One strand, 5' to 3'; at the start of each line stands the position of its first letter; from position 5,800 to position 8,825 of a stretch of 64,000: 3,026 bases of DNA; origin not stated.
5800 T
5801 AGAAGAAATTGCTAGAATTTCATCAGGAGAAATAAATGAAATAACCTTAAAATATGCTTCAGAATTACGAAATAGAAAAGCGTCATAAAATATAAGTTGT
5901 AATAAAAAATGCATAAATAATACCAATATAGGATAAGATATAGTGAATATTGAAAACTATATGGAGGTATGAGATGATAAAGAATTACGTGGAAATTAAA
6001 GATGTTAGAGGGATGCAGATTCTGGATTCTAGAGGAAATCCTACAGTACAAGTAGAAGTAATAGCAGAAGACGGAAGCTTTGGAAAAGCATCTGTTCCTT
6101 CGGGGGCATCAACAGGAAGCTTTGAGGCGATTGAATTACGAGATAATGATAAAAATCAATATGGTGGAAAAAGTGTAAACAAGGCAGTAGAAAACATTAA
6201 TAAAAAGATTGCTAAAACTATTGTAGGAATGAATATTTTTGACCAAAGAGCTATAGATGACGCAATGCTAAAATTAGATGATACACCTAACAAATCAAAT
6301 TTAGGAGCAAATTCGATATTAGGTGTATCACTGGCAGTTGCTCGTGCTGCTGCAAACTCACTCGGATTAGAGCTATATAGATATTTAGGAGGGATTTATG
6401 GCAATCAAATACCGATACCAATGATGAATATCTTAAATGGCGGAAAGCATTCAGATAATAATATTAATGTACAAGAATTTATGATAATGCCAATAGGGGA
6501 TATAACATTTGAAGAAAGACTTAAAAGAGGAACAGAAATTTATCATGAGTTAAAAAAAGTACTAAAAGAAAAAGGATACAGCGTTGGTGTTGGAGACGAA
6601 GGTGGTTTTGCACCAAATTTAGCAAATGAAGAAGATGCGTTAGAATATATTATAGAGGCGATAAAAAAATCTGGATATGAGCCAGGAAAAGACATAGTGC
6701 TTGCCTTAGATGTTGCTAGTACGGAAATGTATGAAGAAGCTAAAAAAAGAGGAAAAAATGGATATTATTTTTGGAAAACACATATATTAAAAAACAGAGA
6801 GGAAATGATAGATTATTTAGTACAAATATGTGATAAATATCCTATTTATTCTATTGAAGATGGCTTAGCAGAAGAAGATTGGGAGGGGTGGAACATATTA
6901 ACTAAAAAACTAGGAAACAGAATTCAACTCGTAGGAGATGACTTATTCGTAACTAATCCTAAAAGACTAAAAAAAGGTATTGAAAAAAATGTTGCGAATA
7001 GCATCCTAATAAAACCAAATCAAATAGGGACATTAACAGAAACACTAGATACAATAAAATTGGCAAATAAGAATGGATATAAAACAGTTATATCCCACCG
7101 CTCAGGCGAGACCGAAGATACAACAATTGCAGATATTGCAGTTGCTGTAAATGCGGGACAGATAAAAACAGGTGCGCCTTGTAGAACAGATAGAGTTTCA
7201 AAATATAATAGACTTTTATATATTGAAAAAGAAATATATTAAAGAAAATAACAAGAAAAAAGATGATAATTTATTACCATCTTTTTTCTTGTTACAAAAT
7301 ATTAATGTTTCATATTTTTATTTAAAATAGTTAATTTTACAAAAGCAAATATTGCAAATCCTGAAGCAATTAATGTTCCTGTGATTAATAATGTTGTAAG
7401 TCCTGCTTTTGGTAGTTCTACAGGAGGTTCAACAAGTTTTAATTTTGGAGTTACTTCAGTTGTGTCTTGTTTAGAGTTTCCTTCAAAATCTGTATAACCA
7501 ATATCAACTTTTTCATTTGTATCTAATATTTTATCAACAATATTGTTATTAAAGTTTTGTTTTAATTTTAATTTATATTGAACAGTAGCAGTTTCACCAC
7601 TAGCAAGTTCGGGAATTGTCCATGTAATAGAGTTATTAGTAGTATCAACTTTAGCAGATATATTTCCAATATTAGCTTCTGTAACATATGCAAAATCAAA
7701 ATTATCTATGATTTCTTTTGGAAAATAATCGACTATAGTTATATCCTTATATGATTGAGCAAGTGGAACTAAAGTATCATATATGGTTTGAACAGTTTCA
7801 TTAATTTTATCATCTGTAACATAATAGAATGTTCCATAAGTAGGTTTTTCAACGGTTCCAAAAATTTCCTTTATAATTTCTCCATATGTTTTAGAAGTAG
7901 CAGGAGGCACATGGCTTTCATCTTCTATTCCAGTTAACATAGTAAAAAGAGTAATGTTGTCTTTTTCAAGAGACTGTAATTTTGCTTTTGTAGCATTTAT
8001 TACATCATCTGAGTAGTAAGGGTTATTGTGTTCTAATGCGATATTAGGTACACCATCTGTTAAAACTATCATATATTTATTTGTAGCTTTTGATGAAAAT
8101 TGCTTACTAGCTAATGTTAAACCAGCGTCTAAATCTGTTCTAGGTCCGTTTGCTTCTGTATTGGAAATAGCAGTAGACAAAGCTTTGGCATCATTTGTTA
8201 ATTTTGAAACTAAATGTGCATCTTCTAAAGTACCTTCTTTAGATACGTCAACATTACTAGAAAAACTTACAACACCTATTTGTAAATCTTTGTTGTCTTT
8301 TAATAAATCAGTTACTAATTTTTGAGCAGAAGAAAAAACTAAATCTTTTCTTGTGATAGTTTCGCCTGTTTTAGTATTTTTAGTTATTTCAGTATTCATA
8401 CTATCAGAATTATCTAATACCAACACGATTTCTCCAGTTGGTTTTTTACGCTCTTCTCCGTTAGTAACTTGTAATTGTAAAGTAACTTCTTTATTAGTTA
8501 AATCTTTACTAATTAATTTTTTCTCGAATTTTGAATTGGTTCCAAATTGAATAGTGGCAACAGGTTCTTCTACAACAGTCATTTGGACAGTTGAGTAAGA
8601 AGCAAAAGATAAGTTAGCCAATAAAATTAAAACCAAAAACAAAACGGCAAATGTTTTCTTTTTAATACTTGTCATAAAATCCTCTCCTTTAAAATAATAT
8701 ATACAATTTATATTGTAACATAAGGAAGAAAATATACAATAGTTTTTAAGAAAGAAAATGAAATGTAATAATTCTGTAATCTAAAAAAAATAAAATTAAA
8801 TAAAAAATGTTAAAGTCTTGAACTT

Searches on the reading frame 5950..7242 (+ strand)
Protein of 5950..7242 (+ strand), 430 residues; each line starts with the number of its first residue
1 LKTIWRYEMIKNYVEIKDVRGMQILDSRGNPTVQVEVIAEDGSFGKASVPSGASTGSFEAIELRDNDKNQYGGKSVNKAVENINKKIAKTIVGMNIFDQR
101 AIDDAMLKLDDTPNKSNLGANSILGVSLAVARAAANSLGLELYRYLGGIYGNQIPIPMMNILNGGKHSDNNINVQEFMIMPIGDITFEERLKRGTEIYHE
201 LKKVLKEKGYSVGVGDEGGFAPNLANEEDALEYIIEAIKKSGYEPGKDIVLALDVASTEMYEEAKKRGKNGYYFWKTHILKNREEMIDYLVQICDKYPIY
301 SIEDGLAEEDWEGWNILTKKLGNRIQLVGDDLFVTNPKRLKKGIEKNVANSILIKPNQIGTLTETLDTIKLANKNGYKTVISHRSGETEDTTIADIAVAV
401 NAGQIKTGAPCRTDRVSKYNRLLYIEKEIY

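Call 76: search_protein_families(library=pfam, proteins=[window:5950-7242:+], max_evalue=0.00001)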
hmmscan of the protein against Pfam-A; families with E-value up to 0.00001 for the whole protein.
window:5950-7242:+ (430 aa): 2 families
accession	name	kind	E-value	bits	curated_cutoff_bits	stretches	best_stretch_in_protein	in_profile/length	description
PF00113.28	Enolase_C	-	2.9e-117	391.6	21.5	1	154-429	4-281/296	Enolase, C-terminal TIM barrel domain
PF03952.21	Enolase_N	-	3.6e-59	199.1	35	1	16-146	1-131/131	Enolase, N-terminal domain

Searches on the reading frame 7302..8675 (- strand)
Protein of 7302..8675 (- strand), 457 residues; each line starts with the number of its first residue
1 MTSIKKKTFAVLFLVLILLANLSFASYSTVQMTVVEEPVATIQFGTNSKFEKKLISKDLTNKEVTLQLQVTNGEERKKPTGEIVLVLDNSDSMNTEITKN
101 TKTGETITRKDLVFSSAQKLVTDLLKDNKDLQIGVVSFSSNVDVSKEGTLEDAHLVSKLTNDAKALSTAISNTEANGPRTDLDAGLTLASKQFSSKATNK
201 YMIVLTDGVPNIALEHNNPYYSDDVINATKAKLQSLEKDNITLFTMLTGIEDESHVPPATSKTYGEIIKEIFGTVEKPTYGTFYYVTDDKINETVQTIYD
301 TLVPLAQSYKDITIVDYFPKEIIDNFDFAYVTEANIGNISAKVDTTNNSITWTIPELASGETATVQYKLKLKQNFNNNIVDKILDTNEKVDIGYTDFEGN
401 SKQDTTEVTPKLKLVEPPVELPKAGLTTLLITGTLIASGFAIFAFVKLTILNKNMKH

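Call 76: search_protein_families(library=pfam, proteins=[window:7302-8675:-], max_evalue=0.00001)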
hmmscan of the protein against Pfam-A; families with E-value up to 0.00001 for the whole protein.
window:7302-8675:- (457 aa): 2 families
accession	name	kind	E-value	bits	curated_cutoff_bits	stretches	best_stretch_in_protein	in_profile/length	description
PF13519.12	VWA_2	-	1.8e-13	51.5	27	1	83-208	1-106/107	von Willebrand factor type A domain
PF00092.34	VWA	-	5e-09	37.1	23.8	1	83-290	2-166/174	von Willebrand factor type A domain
